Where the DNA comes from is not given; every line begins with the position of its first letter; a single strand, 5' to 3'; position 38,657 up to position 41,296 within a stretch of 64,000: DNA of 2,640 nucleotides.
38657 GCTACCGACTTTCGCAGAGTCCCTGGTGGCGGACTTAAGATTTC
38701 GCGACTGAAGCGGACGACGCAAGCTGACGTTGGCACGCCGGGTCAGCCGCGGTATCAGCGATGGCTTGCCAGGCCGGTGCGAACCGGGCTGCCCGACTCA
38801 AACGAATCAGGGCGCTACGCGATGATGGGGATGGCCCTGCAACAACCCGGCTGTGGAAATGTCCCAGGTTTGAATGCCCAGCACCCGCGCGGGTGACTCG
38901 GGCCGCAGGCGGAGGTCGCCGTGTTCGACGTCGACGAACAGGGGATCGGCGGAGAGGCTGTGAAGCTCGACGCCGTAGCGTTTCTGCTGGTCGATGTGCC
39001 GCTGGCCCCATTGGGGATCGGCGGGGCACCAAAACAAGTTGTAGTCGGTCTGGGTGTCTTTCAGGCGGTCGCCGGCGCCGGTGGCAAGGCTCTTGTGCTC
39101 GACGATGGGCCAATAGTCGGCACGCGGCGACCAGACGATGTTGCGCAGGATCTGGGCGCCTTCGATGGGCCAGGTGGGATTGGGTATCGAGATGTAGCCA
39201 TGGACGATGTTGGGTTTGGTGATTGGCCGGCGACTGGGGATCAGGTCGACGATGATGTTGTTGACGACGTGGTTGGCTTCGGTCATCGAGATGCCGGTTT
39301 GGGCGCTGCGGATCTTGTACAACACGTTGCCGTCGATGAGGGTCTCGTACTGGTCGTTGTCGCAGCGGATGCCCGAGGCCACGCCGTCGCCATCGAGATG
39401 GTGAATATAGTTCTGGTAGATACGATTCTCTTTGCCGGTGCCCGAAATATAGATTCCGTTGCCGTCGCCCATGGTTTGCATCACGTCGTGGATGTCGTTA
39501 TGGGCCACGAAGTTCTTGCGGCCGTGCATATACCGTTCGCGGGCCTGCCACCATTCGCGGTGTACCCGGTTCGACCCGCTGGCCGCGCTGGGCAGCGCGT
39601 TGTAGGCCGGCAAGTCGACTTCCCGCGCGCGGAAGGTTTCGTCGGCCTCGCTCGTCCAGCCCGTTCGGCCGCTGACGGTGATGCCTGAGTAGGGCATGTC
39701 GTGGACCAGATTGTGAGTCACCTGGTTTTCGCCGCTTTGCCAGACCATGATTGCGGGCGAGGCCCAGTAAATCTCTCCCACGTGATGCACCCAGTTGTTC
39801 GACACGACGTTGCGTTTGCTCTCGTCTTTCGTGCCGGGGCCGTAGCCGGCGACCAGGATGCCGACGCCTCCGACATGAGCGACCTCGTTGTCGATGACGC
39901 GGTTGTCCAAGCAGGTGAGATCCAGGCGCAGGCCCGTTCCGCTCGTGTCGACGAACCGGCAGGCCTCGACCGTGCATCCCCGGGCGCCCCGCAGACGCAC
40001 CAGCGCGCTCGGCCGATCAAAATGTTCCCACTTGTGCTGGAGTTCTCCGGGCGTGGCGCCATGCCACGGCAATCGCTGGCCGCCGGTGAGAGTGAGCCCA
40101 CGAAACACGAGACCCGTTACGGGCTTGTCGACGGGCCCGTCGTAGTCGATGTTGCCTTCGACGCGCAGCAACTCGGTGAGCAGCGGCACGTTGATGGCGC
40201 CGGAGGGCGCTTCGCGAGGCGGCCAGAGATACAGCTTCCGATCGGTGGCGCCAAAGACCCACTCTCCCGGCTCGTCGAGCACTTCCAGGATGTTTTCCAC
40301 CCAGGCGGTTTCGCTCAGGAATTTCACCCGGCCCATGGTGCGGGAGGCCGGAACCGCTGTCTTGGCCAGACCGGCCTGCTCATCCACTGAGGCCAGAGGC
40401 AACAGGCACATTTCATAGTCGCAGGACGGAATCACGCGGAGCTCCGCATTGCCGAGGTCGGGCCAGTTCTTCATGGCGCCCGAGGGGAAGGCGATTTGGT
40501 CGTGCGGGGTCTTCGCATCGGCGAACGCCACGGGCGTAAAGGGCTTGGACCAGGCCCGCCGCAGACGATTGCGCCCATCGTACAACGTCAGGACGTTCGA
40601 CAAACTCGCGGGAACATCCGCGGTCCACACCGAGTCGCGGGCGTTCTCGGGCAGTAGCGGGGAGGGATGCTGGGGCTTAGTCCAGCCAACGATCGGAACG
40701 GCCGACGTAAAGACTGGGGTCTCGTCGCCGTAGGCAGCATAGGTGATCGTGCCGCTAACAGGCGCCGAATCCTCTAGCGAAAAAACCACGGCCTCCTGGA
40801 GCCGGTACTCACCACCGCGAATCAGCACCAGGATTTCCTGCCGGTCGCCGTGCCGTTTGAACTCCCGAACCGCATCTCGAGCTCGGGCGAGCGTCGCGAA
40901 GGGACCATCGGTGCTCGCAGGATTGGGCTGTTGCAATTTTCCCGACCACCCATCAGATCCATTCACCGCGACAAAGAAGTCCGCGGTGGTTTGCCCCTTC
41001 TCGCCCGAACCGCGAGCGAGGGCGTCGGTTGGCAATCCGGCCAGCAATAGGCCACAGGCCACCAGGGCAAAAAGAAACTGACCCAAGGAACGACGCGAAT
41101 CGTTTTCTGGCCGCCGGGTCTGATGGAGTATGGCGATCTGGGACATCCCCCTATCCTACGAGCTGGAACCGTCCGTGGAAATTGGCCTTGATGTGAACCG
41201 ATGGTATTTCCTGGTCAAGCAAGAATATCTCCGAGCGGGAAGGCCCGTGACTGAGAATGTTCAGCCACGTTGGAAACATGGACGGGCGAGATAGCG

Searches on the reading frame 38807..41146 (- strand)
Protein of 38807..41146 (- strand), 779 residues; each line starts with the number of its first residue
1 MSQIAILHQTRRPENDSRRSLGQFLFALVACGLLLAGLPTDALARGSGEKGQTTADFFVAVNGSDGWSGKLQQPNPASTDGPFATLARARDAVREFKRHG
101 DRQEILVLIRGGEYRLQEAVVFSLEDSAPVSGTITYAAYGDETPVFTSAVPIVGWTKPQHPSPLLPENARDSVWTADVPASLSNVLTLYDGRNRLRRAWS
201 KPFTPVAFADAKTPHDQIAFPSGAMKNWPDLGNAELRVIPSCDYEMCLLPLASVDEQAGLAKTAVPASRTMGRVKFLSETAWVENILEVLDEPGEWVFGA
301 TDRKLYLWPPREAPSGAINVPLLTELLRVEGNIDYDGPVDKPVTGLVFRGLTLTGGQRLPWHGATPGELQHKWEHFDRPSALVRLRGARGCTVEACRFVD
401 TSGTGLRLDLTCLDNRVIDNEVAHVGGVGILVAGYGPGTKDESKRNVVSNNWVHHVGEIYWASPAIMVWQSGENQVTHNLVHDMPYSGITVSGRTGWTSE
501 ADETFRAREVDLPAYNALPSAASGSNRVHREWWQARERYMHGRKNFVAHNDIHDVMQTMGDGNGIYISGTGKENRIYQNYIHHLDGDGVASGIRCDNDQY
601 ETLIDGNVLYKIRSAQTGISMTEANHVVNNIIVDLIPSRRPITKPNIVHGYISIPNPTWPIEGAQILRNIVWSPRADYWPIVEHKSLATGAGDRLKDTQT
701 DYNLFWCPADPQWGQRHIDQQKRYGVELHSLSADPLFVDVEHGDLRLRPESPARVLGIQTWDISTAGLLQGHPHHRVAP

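Call 7: search_protein_families(library=pfam, proteins=[window:38807-41146:-], max_evalue=0.01)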
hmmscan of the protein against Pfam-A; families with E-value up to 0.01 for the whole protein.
window:38807-41146:- (779 aa): 3 families
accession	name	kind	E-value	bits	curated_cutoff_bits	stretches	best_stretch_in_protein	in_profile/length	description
PF13229.12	Beta_helix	-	2.6e-12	47.1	25.9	2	385-495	51-148/158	Right handed beta helix region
PF05048.19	NosD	-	1.9e-06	27.9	23.6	0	383-492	63-157/212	Periplasmic copper-binding protein (NosD)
PF21231.2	GH141_M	-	0.0045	17.3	27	0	282-309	128-155/156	GH141 insertion domain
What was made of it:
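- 38807..41146 (-): 779-aa right-handed beta-helix protein, GH141-like. It is the source family of the tail. Pfam Beta_helix and NosD hits, and a weak GH141_M hit (call 7).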

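Call 14: find_homologous_proteins(query=window:38807-41146:-)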
Query window:38807-41146:- (779 aa): 1316 proteins with E <= 0.001 among 8000 candidates; the best 120 are listed.
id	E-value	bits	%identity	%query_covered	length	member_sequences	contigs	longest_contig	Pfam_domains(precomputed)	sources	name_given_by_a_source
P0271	0.0e+0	1697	93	100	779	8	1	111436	PF13229.13,PF05048.20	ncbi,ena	-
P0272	0.0e+0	1610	88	98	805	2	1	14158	PF13229.13,PF05048.20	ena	-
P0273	0.0e+0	1542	86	97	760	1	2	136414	PF13229.13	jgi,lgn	-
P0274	0.0e+0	1537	84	98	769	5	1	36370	PF13229.13,PF05048.20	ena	-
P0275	0.0e+0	1533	85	97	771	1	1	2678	PF13229.13,PF05048.20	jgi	jgi:hypothetical protein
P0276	0.0e+0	1516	84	96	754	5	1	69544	PF13229.13,PF22842.4,PF05048.20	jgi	jgi:hypothetical protein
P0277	0.0e+0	1504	83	98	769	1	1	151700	PF13229.13,PF05048.20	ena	-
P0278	0.0e+0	1504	86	95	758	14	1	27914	PF13229.13,PF05048.20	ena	-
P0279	0.0e+0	1495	82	98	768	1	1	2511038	PF13229.13,PF05048.20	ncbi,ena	-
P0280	0.0e+0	1486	82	98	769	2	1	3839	PF13229.13,PF05048.20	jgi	jgi:hypothetical protein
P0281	0.0e+0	1474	81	98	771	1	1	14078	PF13229.13,PF05048.20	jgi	jgi:Right handed beta helix region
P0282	0.0e+0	1473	80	98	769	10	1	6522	PF13229.13,PF05048.20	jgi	jgi:Right handed beta helix region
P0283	0.0e+0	1442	81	97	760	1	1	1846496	PF13229.13,PF05048.20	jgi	-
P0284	0.0e+0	1439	80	97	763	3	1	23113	PF13229.13,PF05048.20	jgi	jgi:Right handed beta helix region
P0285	0.0e+0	1425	77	97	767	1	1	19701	PF13229.13,PF05048.20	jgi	jgi:hypothetical protein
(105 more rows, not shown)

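Call 17: find_encoding_contigs(protein=P0271, flank=10000, max_places=6)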
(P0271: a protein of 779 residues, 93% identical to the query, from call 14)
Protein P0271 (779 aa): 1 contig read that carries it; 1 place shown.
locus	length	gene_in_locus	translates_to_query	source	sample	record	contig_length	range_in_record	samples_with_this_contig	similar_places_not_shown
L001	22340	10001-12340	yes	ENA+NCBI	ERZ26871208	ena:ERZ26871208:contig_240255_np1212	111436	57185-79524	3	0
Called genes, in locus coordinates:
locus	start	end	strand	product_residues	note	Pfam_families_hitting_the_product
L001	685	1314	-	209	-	-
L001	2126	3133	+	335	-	PF04199:Cyclase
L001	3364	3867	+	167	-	-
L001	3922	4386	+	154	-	PF13384:HTH_23, PF13518:HTH_28 (weak), PF13551:HTH_29, PF13565:HTH_32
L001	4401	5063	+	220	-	PF13358:DDE_3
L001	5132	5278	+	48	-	-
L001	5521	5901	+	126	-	PF27155:Y4rL_C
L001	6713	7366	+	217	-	-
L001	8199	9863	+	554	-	PF13007:LZ_Tnp_IS66, PF03050:DDE_Tnp_IS66, PF13817:DDE_Tnp_IS66_C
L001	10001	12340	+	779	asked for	PF05048:NosD (faint), PF13229:Beta_helix (weak)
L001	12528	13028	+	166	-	-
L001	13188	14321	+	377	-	PF04055:Radical_SAM, PF19288:CofH_C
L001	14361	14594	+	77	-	-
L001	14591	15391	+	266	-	PF00657:Lipase_GDSL (weak)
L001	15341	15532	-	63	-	-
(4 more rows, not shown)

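Call 33: list_cluster_members(proteins=[P0002, window:38807-41146:-])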
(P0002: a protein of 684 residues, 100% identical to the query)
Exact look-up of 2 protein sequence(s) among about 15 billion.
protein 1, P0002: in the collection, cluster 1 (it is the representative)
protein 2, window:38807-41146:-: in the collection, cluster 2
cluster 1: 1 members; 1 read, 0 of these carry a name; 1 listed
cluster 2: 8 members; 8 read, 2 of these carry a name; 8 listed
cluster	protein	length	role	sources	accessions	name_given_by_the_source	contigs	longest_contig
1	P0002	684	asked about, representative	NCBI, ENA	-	-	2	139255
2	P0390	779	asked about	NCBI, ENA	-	-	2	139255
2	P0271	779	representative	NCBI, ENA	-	-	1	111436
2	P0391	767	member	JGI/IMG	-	hypothetical protein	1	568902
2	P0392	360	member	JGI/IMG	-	hypothetical protein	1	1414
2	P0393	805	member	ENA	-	-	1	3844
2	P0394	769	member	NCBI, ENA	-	-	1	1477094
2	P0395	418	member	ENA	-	-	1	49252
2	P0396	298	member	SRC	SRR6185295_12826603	-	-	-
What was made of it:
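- On Chimeric gene by illegitimate recombination or partial duplication: No reads are available, and only a single assembly carries the join (call 33).
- The fusion is seen in only one assembly (one 139-kb contig deposited in NCBI and ENA, call 33).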

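Call 54: predict_structure(alignment_id=A3)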
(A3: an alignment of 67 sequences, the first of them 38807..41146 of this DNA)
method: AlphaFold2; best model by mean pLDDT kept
length: 779 residues; sequences in the alignment: 67
mean_pLDDT: 90.0   pTM: 0.89
mean pLDDT of the five models: 90.0, 88.9, 88.7, 88.3, 87.4
residues with pLDDT >= 90: 569; 70-90: 143; 50-70: 40; < 50: 27
segments of 3 or more residues with pLDDT < 50: 1-14, 37-48
pLDDT, mean of each block of 10 residues (from residue 1): 36 52 80 58 44 93 98 97 98 92 94 97 97 96 97 96 95 97 94 95 95 93 95 93 90 97 92 90 97 96 96 96 97 88 98 94 58 69 97 98 94 97 96 83 95 96 93 97 96 71 72 88 88 86 95 91 93 96 94 93 97 94 95 95 83 93 96 96 88 95 98 97 97 97 93 95 91 74
secondary structure, 60 per line:
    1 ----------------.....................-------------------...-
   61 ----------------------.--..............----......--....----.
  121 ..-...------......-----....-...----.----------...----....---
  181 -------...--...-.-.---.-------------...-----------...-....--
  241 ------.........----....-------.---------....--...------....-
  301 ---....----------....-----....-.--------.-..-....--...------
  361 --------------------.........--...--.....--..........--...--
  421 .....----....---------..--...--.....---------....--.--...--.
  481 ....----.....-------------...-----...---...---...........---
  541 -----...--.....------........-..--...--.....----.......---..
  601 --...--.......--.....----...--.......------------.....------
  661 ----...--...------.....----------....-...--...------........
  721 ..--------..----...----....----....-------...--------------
elements in order (helices of 4 or more, strands of 3 or more residues): H17-37 E57-59 H86-99 E104-109 E112-115 E120-122 E133-138 E144-147 E149-151 E174-177 E188-190 E193-195 E217-219 E235-238 E247-255 E260-263 E281-284 E296-299 E304-307 E318-321 E327-330 E346-349 E352-354 E381-389 E392-394 E397-401 E404-413 E416-418 E421-425 E430-433 E447-449 E452-456 E466-469 E475-477 E480-484 E489-493 H527-537 E546-548 E551-555 E562-569 E575-577 E580-584 E589-595 E603-605 E608-614 E617-621 E626-628 E631-637 E650-654 E665-667 E670-672 E679-683 H694-697 E699-701 E704-706 H713-722 E737-739 E744-747 H752-755
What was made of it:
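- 38807..41146 (-): The AlphaFold2 model has pLDDT 90 (call 54).
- The tail has pLDDT 91-98 up to about residue 770 in the beta-helix model (call 54).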

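Call 58: fold_search(model_id=the predicted structure, library=pdb)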
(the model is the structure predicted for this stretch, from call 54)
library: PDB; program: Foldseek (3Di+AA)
matches with E <= 10: 262; with E <= 0.001: 30
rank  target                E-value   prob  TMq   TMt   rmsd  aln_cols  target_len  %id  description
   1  5mqp_A                1.7e-27  1.00  0.54  0.70   6.0       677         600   20  Glycoside hydrolase BT_1002 (released 2017-04-05)
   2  5mqp_E                1.8e-27  1.00  0.54  0.69   5.8       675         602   20  Glycoside hydrolase BT_1002 (released 2017-04-05)
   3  5mqp_C                3.8e-27  1.00  0.54  0.70   6.0       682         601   20  Glycoside hydrolase BT_1002 (released 2017-04-05)
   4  5mqp_B                2.7e-26  1.00  0.55  0.70   6.0       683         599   20  Glycoside hydrolase BT_1002 (released 2017-04-05)
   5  3vst_A                2.5e-10  1.00  0.40  0.48  10.9       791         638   12  The complex structure of XylC with Tris (released 2013-02-27)
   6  9beh_A                1.5e-07  1.00  0.27  0.35  14.2       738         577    9  Structure of GH110A in complex with galactose-6-sulfate (released 2025-08-27)
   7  7w1c_E                2.3e-07  1.00  0.21  0.25  17.7       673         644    9  Crystal structure of Klebsiella pneumoniae K1 capsule-specific polysaccharide lyase in a P1 crystal form (released 2022-05-18)
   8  5gqc_A                2.9e-07  1.00  0.37  0.48  16.1       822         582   11  Crystal structure of lacto-N-biosidase LnbX from Bifidobacterium longum subsp. longum, ligand-free form (released 2017-04-19)
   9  7w1d_D                3.0e-07  1.00  0.23  0.27  19.1       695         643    7  Crystal structure of Klebsiella pneumoniae K1 capsule-specific polysaccharide lyase in a C2 crystal form (released 2022-05-18)
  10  7w1c_B                1.3e-06  1.00  0.17  0.19  16.5       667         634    9  Crystal structure of Klebsiella pneumoniae K1 capsule-specific polysaccharide lyase in a P1 crystal form (released 2022-05-18)
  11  4ru4_A                1.8e-06  1.00  0.20  0.25  17.3       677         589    9  Crystal structure of the tailspike protein gp49 from Pseudomonas phage LKA1 (released 2015-11-18)
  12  9bev_A                2.1e-06  1.00  0.28  0.36  13.5       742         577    8  Structure of GH110A in complex with a lambda-carrageenan oligosaccharide (released 2025-08-27)
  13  4y9v_A                2.6e-06  1.00  0.24  0.29  16.6       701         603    8  Gp54 tailspike of Acinetobacter baumannii bacteriophage AP22 in complex with A. baumannii capsular saccharide (released 2017-02-01)
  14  9k4a_A                3.3e-06  1.00  0.28  0.32  18.1       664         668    7  Cryo-EM structure of depolymerase S2-4 from Klebsiella phage K64-1 (released 2026-03-25)
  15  7vul_B                4.0e-06  1.00  0.23  0.28  17.2       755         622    8  Structure of Klebsiella Phage P560 depolymerase (released 2022-11-16)
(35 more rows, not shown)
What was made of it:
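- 38807..41146 (-): The best Foldseek match is 5MQP, glycoside hydrolase BT_1002, E = 1.7e-27 (call 58).
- Closest known: GH141 glycoside hydrolase BT_1002. Same: The donor protein matches this fold (Foldseek E = 1.7e-27, TM-score 0.70 normalised on the target, call 58).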

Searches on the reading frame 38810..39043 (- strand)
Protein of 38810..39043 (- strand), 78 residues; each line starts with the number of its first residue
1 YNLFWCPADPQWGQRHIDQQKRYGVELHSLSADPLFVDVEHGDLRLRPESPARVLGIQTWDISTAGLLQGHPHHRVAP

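Call 8: search_protein_families(library=pfam, proteins=[window:38810-39043:-], max_evalue=10)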
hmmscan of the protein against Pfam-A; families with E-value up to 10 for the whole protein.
seq(78 aa): 0 families
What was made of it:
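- On C-terminal sorting or secretion tag: Pfam has no model for it (call 8).
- No Pfam family covers the tail (call 8).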

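Call 13: search_protein_representatives(protein=window:38810-39043:-)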
Query: 78 residues. Proteins with E-value up to 0.001 (for the whole library): 915; up to 1e-10: 82; up to 1e-30: 0. The best 150 are listed.
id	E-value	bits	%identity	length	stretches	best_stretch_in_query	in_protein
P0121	3.5e-30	120.2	39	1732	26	6-34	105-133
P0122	5.0e-29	116.5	73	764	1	2-75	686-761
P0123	1.3e-26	108.8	35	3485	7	14-67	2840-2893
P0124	7.8e-23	96.7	60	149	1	2-74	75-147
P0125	5.2e-21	90.9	45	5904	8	10-56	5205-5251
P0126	7.2e-21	90.5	56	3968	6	29-56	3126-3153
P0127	5.5e-20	87.6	47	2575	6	25-56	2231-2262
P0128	2.8e-18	82.2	49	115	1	3-76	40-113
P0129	2.9e-18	82.1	53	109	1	2-75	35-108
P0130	3.0e-18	82.1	59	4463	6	30-56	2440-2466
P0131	3.7e-18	81.8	45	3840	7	29-57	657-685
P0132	9.8e-18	80.4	51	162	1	1-74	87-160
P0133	3.4e-17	78.7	81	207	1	1-43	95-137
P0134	3.7e-17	78.6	55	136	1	1-66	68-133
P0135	5.1e-17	78.2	43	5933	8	23-49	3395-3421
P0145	6.0e-15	71.6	49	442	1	1-69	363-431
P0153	2.8e-14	69.4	50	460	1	2-69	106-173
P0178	5.0e-12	62.2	42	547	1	1-73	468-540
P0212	3.8e-10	56.2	45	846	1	2-67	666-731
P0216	5.2e-10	55.8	51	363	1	1-67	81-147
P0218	5.7e-10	55.7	45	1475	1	1-66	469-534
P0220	6.3e-10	55.5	50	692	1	2-59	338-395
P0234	1.6e-09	54.2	46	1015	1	1-67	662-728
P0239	2.1e-09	53.8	42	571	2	2-66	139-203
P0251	3.5e-09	53.2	44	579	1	1-68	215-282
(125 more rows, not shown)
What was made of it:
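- Motif-level matches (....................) occur many times in giant proteins (call 13).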

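Call 59: search_protein_families(library=pfam, proteins=[P0153, P0216, P0218, P0220, P0239, P0251, P0212, P0234, P0145, P0178], max_evalue=0.001)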
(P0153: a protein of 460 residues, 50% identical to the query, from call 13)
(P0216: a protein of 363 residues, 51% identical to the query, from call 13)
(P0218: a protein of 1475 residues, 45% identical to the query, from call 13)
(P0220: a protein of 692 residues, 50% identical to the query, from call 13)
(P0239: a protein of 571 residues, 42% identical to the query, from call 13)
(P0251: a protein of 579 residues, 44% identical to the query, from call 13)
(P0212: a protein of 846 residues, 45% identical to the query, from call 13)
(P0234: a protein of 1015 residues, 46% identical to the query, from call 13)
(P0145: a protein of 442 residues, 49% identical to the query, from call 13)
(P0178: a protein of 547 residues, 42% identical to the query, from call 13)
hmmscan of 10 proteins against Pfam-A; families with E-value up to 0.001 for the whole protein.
P0153 (460 aa): 2 families
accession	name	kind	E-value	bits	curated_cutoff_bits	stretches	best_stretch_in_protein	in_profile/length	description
PF13290.12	CHB_HEX_C_1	-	4.3e-16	59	22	1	190-250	1-61/67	Chitobiase/beta-hexosaminidase C-terminal domain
PF13287.12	Fn3_assoc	-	2e-12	47.4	23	1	201-248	1-48/59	Fn3 associated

P0216 (363 aa): 2 families
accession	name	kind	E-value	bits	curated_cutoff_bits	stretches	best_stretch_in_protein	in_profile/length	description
PF13290.12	CHB_HEX_C_1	-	5.4e-14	52.3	22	1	166-227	1-62/67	Chitobiase/beta-hexosaminidase C-terminal domain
PF13287.12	Fn3_assoc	-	1.2e-11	44.9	23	1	184-226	8-50/59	Fn3 associated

P0218 (1475 aa): 4 families
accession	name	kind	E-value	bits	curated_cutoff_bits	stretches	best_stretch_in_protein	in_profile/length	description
PF13229.12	Beta_helix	-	5.5e-19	68.8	25.9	2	1058-1211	6-138/158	Right handed beta helix region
PF02018.23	CBM_4_9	-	2.1e-11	44.8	25.9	1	1332-1451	5-127/136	Carbohydrate binding domain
PF05048.19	NosD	-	1.3e-10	41.5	23.6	0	157-268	60-156/212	Periplasmic copper-binding protein (NosD)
PF00395.25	SLH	-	0.00014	22.2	20.8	1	585-623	2-43/44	S-layer homology domain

P0220 (692 aa): 4 families
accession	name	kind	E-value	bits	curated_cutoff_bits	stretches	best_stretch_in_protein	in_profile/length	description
PF13229.12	Beta_helix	-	8.6e-15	55.1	25.9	1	31-140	4-99/158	Right handed beta helix region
PF13290.12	CHB_HEX_C_1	-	1.2e-13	51.2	22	1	423-483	1-61/67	Chitobiase/beta-hexosaminidase C-terminal domain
PF13287.12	Fn3_assoc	-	6.8e-09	36.1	23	1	438-482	5-49/59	Fn3 associated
PF05048.19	NosD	-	2.1e-05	24.5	23.6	1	31-138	64-156/212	Periplasmic copper-binding protein (NosD)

P0239 (571 aa): 2 families
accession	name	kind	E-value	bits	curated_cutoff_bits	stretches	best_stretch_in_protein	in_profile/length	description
PF14885.12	GHL15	-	3.7e-44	152.1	27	1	286-555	1-270/271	Hypothetical glycosyl hydrolase family 15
PF12138.14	Spherulin4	-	0.00068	19.7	30.2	0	367-493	94-215/239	Spherulation-specific family 4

P0251 (579 aa): 2 families
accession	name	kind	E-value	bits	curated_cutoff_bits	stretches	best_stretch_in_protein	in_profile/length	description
PF13290.12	CHB_HEX_C_1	-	1.1e-12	48.1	22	1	311-361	9-59/67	Chitobiase/beta-hexosaminidase C-terminal domain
PF13287.12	Fn3_assoc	-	4.5e-12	46.3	23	1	314-361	1-48/59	Fn3 associated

P0212 (846 aa): 5 families
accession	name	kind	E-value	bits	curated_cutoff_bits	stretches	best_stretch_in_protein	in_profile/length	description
PF13290.12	CHB_HEX_C_1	-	1.1e-10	41.7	22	1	751-812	3-62/67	Chitobiase/beta-hexosaminidase C-terminal domain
PF13229.12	Beta_helix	-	2e-09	37.7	25.9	1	356-463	5-98/158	Right handed beta helix region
PF13287.12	Fn3_assoc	-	2.8e-09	37.4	23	1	763-810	2-49/59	Fn3 associated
PF05048.19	NosD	-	0.00024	21.1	23.6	0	354-462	63-156/212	Periplasmic copper-binding protein (NosD)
PF22842.2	Pel9A-like_beta_helix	-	0.00069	19.1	25.2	0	18-52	5-39/370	Pel9A-like, right handed beta helix region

P0234 (1015 aa): 4 families
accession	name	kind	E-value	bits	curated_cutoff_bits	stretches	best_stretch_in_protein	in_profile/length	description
PF13290.12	CHB_HEX_C_1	-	6.6e-15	55.2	22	1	758-810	8-59/67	Chitobiase/beta-hexosaminidase C-terminal domain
PF13287.12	Fn3_assoc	-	5.4e-14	52.5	23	1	762-810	1-48/59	Fn3 associated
PF13229.12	Beta_helix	-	5.4e-11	42.8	25.9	1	333-452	45-152/158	Right handed beta helix region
PF21231.2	GH141_M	-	3.1e-08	34.1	27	1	236-263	128-155/156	GH141 insertion domain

P0145 (442 aa): 2 families
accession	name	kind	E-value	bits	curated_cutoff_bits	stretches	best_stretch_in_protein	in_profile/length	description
PF13229.12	Beta_helix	-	1.4e-15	57.7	25.9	2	59-168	3-98/158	Right handed beta helix region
PF05048.19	NosD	-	3.2e-13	50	23.6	2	59-167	63-156/212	Periplasmic copper-binding protein (NosD)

P0178 (547 aa): 3 families
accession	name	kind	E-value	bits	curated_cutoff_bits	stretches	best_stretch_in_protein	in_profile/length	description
PF13229.12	Beta_helix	-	1.7e-11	44.4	25.9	2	167-286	50-157/158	Right handed beta helix region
PF05048.19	NosD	-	2.6e-10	40.5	23.6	0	226-289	46-102/212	Periplasmic copper-binding protein (NosD)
PF21231.2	GH141_M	-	0.00024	21.4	27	1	60-92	123-155/156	GH141 insertion domain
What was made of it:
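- On C-terminal sorting or secretion tag: Elsewhere the module follows or accompanies beta-helix domains (calls 13, 59).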
